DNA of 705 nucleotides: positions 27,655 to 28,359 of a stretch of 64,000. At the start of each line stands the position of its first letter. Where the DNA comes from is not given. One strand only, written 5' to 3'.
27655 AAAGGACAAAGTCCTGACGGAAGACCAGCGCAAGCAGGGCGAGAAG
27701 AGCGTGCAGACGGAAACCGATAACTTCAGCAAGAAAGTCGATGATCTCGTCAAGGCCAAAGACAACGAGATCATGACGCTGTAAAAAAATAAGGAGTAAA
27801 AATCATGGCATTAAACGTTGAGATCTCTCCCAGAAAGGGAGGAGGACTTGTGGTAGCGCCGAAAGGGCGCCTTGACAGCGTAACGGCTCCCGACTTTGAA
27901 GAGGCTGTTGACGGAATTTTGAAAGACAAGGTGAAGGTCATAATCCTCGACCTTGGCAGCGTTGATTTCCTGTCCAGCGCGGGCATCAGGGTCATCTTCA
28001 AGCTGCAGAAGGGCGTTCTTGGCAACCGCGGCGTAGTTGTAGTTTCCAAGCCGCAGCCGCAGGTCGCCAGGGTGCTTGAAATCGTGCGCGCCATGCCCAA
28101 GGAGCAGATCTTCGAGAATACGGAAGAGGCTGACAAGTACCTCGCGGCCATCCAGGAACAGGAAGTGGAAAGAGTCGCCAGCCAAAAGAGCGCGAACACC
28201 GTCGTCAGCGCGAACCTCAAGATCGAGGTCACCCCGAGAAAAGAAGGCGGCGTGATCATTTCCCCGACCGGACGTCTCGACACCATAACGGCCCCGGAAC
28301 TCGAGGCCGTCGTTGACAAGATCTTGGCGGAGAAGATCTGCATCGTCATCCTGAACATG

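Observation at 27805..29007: A single polypeptide made of three tandem STAS (anti-sigma-antagonist) domains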

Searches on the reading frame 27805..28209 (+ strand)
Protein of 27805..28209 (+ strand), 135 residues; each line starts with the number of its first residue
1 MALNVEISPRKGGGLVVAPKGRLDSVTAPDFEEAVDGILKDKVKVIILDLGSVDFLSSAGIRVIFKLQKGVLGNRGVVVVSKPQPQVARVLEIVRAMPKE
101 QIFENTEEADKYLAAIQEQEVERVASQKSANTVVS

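Call 46: find_homologous_proteins(query=A2, max_evalue=1e-10)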
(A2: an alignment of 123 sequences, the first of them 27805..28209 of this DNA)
Query A2 (123 sequences) (135 aa, profile of the alignment): 368 proteins with E <= 1e-10 among 2092 candidates; the best 120 are listed.
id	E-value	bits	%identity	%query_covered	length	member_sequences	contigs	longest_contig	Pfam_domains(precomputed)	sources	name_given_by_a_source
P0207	5.6e-49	183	61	89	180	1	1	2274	PF01740.27,PF13466.13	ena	-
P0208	1.4e-43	165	39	90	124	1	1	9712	PF01740.27,PF13466.13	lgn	-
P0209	1.6e-42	162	36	88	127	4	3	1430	PF01740.27,PF13466.13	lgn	-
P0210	1.0e-41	159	39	88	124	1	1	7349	PF01740.27,PF13466.13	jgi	jgi:anti-anti-sigma factor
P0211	1.1e-40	156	35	87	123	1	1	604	PF01740.27,PF13466.13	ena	-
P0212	1.3e-40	156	36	88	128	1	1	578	PF01740.27,PF13466.13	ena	-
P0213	1.4e-40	156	39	91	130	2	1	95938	PF01740.27,PF13466.13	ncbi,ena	-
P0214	2.3e-40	155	38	73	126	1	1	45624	PF01740.27,PF13466.13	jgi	jgi:anti-anti-sigma factor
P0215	1.2e-39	153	39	90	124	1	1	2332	PF01740.27,PF13466.13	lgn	-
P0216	1.3e-39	152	41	88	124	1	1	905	PF01740.27,PF13466.13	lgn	-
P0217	1.5e-39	152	39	88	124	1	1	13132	PF01740.27,PF13466.13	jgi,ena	-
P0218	1.8e-39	152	39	88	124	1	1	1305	PF01740.27,PF13466.13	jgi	jgi:anti-anti-sigma factor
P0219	1.8e-39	152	40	88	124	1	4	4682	PF01740.27,PF13466.13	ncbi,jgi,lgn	-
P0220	1.9e-39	152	40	88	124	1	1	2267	PF01740.27,PF13466.13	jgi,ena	jgi:anti-anti-sigma factor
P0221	2.0e-39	152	79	98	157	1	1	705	PF01740.27,PF13466.13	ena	-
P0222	2.1e-39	152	40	88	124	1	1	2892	PF01740.27,PF13466.13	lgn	-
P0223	2.5e-39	152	37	88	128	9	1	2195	PF01740.27,PF13466.13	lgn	-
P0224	2.5e-39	152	40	88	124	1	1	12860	PF01740.27,PF13466.13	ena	-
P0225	2.7e-39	151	40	88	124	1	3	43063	PF01740.27,PF13466.13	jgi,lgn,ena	jgi:anti-anti-sigma factor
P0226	2.8e-39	151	39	91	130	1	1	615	PF01740.27,PF13466.13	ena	-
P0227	3.1e-39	151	41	88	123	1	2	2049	PF01740.27,PF13466.13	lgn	-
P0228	3.9e-39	151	39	88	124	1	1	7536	PF01740.27,PF13466.13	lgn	-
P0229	6.1e-39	150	40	88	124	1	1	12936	PF01740.27,PF13466.13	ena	-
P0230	7.5e-39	150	37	84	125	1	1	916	PF01740.27,PF13466.13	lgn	-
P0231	7.9e-39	150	38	88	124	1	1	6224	PF01740.27,PF13466.13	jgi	jgi:anti-sigma B factor antagonist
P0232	7.9e-39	150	39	88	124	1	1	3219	PF01740.27,PF13466.13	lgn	-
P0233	1.2e-38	149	42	87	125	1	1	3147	PF01740.27,PF13466.13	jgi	jgi:anti-anti-sigma factor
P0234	1.5e-38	149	39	76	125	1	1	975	PF01740.27,PF13466.13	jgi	jgi:anti-anti-sigma factor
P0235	2.1e-38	149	39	84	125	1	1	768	PF01740.27,PF13466.13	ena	-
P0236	2.4e-38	148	79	90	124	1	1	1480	PF01740.27,PF13466.13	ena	-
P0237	3.1e-38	148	44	87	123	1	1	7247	PF01740.27,PF13466.13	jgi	jgi:anti-anti-sigma factor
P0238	3.9e-38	148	39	87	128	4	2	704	PF01740.27,PF13466.13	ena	-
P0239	4.2e-38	148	38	84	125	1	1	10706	PF01740.27,PF13466.13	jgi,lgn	jgi:anti-anti-sigma factor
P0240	4.8e-38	147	34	84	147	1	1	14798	PF01740.27,PF13466.13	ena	-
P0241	5.6e-38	147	34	84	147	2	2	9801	PF01740.27,PF13466.13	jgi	jgi:anti-anti-sigma factor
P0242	6.2e-38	147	35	84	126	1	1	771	PF01740.27,PF13466.13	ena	-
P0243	6.3e-38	147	41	89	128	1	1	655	PF01740.27,PF13466.13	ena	-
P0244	6.4e-38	147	37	96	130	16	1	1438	PF01740.27,PF13466.13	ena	-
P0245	6.7e-38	147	38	91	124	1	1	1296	PF01740.27,PF13466.13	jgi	jgi:anti-sigma B factor antagonist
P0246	1.1e-37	146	36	84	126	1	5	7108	PF01740.27,PF13466.13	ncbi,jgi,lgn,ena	jgi:anti-anti-sigma factor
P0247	1.5e-37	146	36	84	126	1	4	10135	PF01740.27,PF13466.13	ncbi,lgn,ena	-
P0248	1.9e-37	145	35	84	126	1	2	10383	PF01740.27,PF13466.13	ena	-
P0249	2.0e-37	145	38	81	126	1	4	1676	PF01740.27,PF13466.13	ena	-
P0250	2.5e-37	145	43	87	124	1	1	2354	PF01740.27,PF13466.13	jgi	jgi:anti-sigma B factor antagonist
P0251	2.7e-37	145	38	96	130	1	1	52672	PF01740.27,PF13466.13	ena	-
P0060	2.8e-37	145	42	90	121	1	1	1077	PF01740.27,PF13466.13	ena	-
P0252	3.4e-37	145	36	87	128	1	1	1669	PF01740.27,PF13466.13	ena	-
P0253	4.2e-37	144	34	86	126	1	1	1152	PF01740.27,PF13466.13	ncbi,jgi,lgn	jgi:anti-anti-sigma factor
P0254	6.4e-37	144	34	90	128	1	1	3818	PF01740.27,PF13466.13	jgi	-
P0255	6.7e-37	144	36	90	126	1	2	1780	PF01740.27,PF13466.13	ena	-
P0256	1.3e-36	143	35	90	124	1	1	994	PF01740.27,PF13466.13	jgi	jgi:anti-anti-sigma factor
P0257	1.4e-36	143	33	90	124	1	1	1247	PF01740.27,PF13466.13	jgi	jgi:anti-anti-sigma factor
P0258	1.6e-36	142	41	91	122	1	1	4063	PF01740.27,PF13466.13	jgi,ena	jgi:anti-anti-sigma factor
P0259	1.6e-36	142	37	90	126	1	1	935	PF01740.27,PF13466.13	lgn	-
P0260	1.7e-36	142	38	82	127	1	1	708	PF01740.27,PF13466.13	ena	-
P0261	1.7e-36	142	37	84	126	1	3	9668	PF01740.27,PF13466.13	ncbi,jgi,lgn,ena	jgi:anti-sigma B factor antagonist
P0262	1.7e-36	142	36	87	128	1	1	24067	PF01740.27,PF13466.13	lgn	-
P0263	2.2e-36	142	41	76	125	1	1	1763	PF01740.27,PF13466.13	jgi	jgi:anti-anti-sigma factor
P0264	2.4e-36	142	37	84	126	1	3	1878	PF01740.27,PF13466.13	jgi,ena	jgi:anti-anti-sigma factor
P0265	2.7e-36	142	38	92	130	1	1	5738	PF01740.27,PF13466.13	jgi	-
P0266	2.7e-36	142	34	96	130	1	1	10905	PF01740.27,PF13466.13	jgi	jgi:anti-anti-sigma factor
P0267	2.8e-36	142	36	90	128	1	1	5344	PF01740.27,PF13466.13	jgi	jgi:anti-sigma B factor antagonist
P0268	2.8e-36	142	36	87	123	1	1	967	PF01740.27,PF13466.13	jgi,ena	-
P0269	2.9e-36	142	40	91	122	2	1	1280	PF01740.27,PF13466.13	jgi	jgi:anti-anti-sigma factor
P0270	3.8e-36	141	40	91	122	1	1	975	PF01740.27,PF13466.13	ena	-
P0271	3.9e-36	141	40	91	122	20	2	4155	PF01740.27,PF13466.13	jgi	-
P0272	3.9e-36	141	42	91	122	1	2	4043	PF01740.27,PF13466.13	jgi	jgi:anti-anti-sigma factor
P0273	5.8e-36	141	43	73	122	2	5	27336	PF01740.27,PF13466.13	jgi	jgi:anti-anti-sigma factor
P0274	5.9e-36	141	41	91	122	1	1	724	PF01740.27,PF13466.13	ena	-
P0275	7.4e-36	140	36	95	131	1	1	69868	PF01740.27,PF13466.13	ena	-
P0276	7.5e-36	140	43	73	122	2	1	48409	PF01740.27,PF13466.13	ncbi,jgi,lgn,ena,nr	ncbi:MAG TPA: STAS domain-containing protein [Steroidobacteraceae bacterium]|jgi:anti-anti-sigma fac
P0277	7.7e-36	140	38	81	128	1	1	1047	PF01740.27,PF13466.13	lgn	-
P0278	8.3e-36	140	35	90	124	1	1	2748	PF01740.27,PF13466.13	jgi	-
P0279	8.4e-36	140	42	91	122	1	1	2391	PF01740.27,PF13466.13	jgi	jgi:anti-anti-sigma factor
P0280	8.6e-36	140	44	76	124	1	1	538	PF01740.27,PF13466.13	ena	-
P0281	8.6e-36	140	39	90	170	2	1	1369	PF01740.27,PF13466.13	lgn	-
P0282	9.4e-36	140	39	90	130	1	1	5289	PF01740.27,PF13466.13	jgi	-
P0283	1.2e-35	140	39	88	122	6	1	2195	PF01740.27,PF13466.13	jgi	jgi:anti-anti-sigma factor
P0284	1.2e-35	140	41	91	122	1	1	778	PF01740.27,PF13466.13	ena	-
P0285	1.2e-35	140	41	73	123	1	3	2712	PF01740.27,PF13466.13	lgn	-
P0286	1.2e-35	140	45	76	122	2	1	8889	PF01740.27,PF13466.13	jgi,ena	-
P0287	1.4e-35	139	40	84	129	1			PF01740.27,PF13466.13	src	-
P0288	1.7e-35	139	33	88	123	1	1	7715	PF01740.27,PF13466.13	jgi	jgi:anti-anti-sigma factor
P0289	2.0e-35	139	45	73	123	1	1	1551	PF01740.27,PF13466.13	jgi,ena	-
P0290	2.1e-35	139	38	74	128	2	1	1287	PF01740.27,PF13466.13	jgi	jgi:anti-anti-sigma factor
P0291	2.1e-35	139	46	73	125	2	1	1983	PF01740.27,PF13466.13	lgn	-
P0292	2.3e-35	139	38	91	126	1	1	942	PF01740.27,PF13466.13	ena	-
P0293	2.5e-35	139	38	81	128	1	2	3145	PF01740.27,PF13466.13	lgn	-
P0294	2.5e-35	139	35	89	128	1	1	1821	PF01740.27,PF13466.13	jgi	jgi:anti-sigma B factor antagonist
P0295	2.6e-35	139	40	88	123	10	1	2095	PF01740.27,PF13466.13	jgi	jgi:anti-anti-sigma factor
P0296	2.6e-35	139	40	78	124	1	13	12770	PF01740.27,PF13466.13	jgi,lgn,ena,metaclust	jgi:anti-anti-sigma factor|metaclust:\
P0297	2.6e-35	139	41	78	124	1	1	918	PF01740.27,PF13466.13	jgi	-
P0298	2.6e-35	139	40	78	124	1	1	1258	PF01740.27,PF13466.13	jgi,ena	-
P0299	2.6e-35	139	40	88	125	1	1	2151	PF01740.27,PF13466.13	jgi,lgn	jgi:anti-anti-sigma factor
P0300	2.8e-35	138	42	81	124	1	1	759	PF01740.27,PF13466.13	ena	-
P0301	2.8e-35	138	41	81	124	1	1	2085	PF01740.27,PF13466.13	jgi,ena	-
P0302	2.9e-35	138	40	78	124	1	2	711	PF01740.27,PF13466.13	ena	-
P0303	3.0e-35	138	38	81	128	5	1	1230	PF01740.27,PF13466.13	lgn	-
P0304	3.1e-35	138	38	81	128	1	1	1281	PF01740.27,PF13466.13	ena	-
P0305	3.4e-35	138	35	90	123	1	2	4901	PF01740.27,PF13466.13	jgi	-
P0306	3.5e-35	138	36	85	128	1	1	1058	PF01740.27,PF13466.13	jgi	-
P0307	3.5e-35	138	43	73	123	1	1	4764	PF01740.27,PF13466.13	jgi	jgi:anti-anti-sigma factor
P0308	3.7e-35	138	41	78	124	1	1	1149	PF01740.27,PF13466.13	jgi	jgi:anti-anti-sigma factor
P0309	3.7e-35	138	40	88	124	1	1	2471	PF01740.27,PF13466.13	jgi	jgi:anti-anti-sigma factor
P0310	3.8e-35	138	38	88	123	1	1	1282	PF01740.27,PF13466.13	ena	-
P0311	3.9e-35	138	35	80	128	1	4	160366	PF01740.27,PF13466.13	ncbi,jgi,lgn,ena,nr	ncbi:MAG TPA: STAS domain-containing protein [Verrucomicrobiae bacterium]|nr:STAS domain-containing 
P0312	4.0e-35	138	44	73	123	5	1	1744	PF01740.27,PF13466.13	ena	-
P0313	4.2e-35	138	44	73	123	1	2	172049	PF01740.27,PF13466.13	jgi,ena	-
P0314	4.6e-35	138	40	78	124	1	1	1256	PF01740.27,PF13466.13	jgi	-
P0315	4.8e-35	138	37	88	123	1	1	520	PF01740.27,PF13466.13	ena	-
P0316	5.4e-35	138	35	85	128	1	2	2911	PF01740.27,PF13466.13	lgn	-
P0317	5.7e-35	137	38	91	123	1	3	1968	PF01740.27,PF13466.13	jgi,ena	-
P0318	6.2e-35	137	39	87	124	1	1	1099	PF01740.27,PF13466.13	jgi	jgi:anti-anti-sigma factor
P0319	6.6e-35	137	43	73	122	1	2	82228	PF01740.27,PF13466.13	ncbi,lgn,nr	ncbi:MAG TPA: STAS domain-containing protein [Steroidobacteraceae bacterium]|nr:STAS domain-containi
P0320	6.6e-35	137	46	73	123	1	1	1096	PF01740.27,PF13466.13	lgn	-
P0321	7.2e-35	137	35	89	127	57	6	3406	PF01740.27,PF13466.13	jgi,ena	-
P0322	7.6e-35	137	41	78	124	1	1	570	PF01740.27,PF13466.13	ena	-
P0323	7.9e-35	137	41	78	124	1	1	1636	PF01740.27,PF13466.13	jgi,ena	-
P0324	8.0e-35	137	38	88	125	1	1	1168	PF01740.27,PF13466.13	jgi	jgi:anti-anti-sigma factor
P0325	8.1e-35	137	37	84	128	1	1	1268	PF01740.27,PF13466.13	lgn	-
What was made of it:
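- Tried and rejected: It returned essentially only single-domain proteins, so it found no further multi-STAS families (call 46).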

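Call 48: find_encoding_contigs(protein=P0207, flank=3000, max_places=2)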
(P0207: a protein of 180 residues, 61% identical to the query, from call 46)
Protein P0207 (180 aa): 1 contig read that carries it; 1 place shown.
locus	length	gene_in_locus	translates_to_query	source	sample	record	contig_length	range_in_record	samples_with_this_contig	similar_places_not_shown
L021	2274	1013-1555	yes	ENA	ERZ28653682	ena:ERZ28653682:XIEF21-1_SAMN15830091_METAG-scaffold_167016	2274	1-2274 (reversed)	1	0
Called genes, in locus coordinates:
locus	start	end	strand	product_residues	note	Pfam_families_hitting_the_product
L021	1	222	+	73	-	?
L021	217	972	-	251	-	-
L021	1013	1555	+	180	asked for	PF01740:STAS, PF13466:STAS_2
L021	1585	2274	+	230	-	?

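Call 49: find_encoding_contigs(protein=P0236, flank=3000, max_places=2)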
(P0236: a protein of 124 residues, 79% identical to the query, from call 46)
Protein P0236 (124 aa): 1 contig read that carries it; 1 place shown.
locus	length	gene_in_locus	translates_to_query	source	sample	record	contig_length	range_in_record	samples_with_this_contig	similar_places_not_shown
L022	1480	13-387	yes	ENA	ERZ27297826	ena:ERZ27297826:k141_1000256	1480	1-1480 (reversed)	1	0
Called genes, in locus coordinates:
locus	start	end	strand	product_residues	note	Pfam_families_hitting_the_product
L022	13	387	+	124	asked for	PF01740:STAS, PF13466:STAS_2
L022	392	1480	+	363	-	?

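Call 58: predict_structure(alignment_id=A2)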
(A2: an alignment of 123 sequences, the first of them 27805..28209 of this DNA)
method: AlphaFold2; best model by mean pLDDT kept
length: 135 residues; sequences in the alignment: 123
mean_pLDDT: 95.2   pTM: 0.85
mean pLDDT of the five models: 95.2, 94.3, 93.7, 93.5, 89.1
residues with pLDDT >= 90: 122; 70-90: 10; 50-70: 3; < 50: 0
segments of 3 or more residues with pLDDT < 50: none
pLDDT, mean of each block of 10 residues (from residue 1): 93 96 97 98 97 98 98 98 98 88 87 97 97 88
secondary structure, 60 per line:
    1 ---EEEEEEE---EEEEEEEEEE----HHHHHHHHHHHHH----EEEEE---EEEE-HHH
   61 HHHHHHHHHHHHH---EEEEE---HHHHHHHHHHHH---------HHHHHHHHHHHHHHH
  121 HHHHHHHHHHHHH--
elements in order: E4-10 E14-23 H28-40 E45-49 E53-56 H58-73 E77-81 H85-96 H106-133
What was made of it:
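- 27805..28209 (+): Repeat 1 (aa 1-135): STAS core aa 1-104, C-terminal helix 106-133, variable linker about 121-137. GRLD loop at aa 21-24; putative phospho-acceptor Ser58. AF2 single-repeat model pLDDT 95 (call 58).
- On STAS domain superfamily (Pfam PF01740): The single-repeat AF2 model has pLDDT 95 and pTM 0.85 (call 58).
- The single-repeat AF2 model has pLDDT 95 (call 58).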

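Call 60: fold_search(model_id=the predicted structure, library=pdb)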
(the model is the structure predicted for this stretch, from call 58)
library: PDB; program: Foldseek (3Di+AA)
matches with E <= 10: 1582; with E <= 0.001: 42
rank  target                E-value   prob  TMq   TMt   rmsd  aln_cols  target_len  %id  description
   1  1tid_D                4.7e-07  1.00  0.64  0.73   1.6        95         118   27  Crystal Structures of the ADP and ATP bound forms of the Bacillus Anti-sigma factor SpoIIAB in complex with the Anti-a (released 2004-06-15)
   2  1til_B                6.1e-07  1.00  0.65  0.74   1.5        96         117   28  Crystal Structures of the ADP and ATP bound forms of the Bacillus Anti-sigma factor SpoIIAB in complex with the Anti-a (released 2004-06-15)
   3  1thn_B                7.4e-07  1.00  0.64  0.75   1.5        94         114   29  Crystal Structures of the ADP and ATP bound forms of the Bacillus Anti-sigma factor SpoIIAB in complex with the Anti-a (released 2004-06-15)
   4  1th8_B                7.9e-07  1.00  0.63  0.74   1.7        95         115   29  Crystal Structures of the ADP and ATP bound forms of the Bacillus Anti-sigma factor SpoIIAB in complex with the Anti-a (released 2004-06-15)
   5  4hyl_B                8.4e-07  1.00  0.63  0.73   1.9        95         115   28  The crystal structure of an anti-sigma-factor antagonist from Haliangium ochraceum DSM 14365 (released 2012-11-28)
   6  1tid_B                1.0e-06  1.00  0.65  0.73   1.6        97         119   28  Crystal Structures of the ADP and ATP bound forms of the Bacillus Anti-sigma factor SpoIIAB in complex with the Anti-a (released 2004-06-15)
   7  1vc1_A                1.3e-06  1.00  0.63  0.76   1.8        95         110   22  Crystal structure of the TM1442 protein from Thermotoga maritima, a homolog of the Bacillus subtilis general stress re (released 2004-09-28)
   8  6m36_B                1.7e-06  1.00  0.64  0.85   1.3        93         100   19  The crystal structure of B. subtilis RsbV/RsbW complex in the monoclinic crystal form (released 2020-07-15)
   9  6m36_F                1.8e-06  1.00  0.60  0.84   1.8        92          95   21  The crystal structure of B. subtilis RsbV/RsbW complex in the monoclinic crystal form (released 2020-07-15)
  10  8ih8_B                1.8e-06  1.00  0.58  0.66   3.3       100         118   20  anti-sigmaF factor and Anti-sigmaF factor antagonist complex(usfx-RsfB) (released 2024-02-28)
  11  6m36_H                2.1e-06  1.00  0.63  0.84   1.4        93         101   19  The crystal structure of B. subtilis RsbV/RsbW complex in the monoclinic crystal form (released 2020-07-15)
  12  6m36_D                2.9e-06  1.00  0.63  0.85   1.4        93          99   19  The crystal structure of B. subtilis RsbV/RsbW complex in the monoclinic crystal form (released 2020-07-15)
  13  4hyl_A                2.9e-06  1.00  0.63  0.74   1.8        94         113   29  The crystal structure of an anti-sigma-factor antagonist from Haliangium ochraceum DSM 14365 (released 2012-11-28)
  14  4qtp_D                3.3e-06  1.00  0.61  0.71   2.0        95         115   25  Crystal Structure of an Anti-sigma Factor Antagonist from Mycobacterium paratuberculosis (released 2014-07-16)
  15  4qtp_A                3.5e-06  1.00  0.57  0.65   9.8       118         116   22  Crystal Structure of an Anti-sigma Factor Antagonist from Mycobacterium paratuberculosis (released 2014-07-16)
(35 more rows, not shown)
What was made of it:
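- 27805..28209 (+): Foldseek best match is SpoIIAA in the SpoIIAB complex, rmsd 1.5-1.7 A (call 60).
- On STAS domain superfamily (Pfam PF01740): Foldseek gives probability 1.00 to SpoIIAA, RsbV and TM1442, with rmsd 1.3-1.9 A (call 60).
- On SLC26/SulP transporter STAS domain: SLC26 structures rank far below SpoIIAA (E about 1e-4 against 5e-7, call 60).
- Closest known: SpoIIAA / RsbV single-domain anti-sigma-factor antagonists. Same: Each repeat has the same fold (rmsd 1.3-1.8 A over about 95 columns, call 60).
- Closest known: Stressosome RsbR/RsbS STAS core. Same: RsbS (6JHK) is a weaker fold match (call 60).
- SLC26 and MlaB STAS domains rank far lower (call 60). The best structural matches are kinase-bound antagonists (call 60). 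SLC26 and MlaB structures rank far below SpoIIAA and RsbV (call 60).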
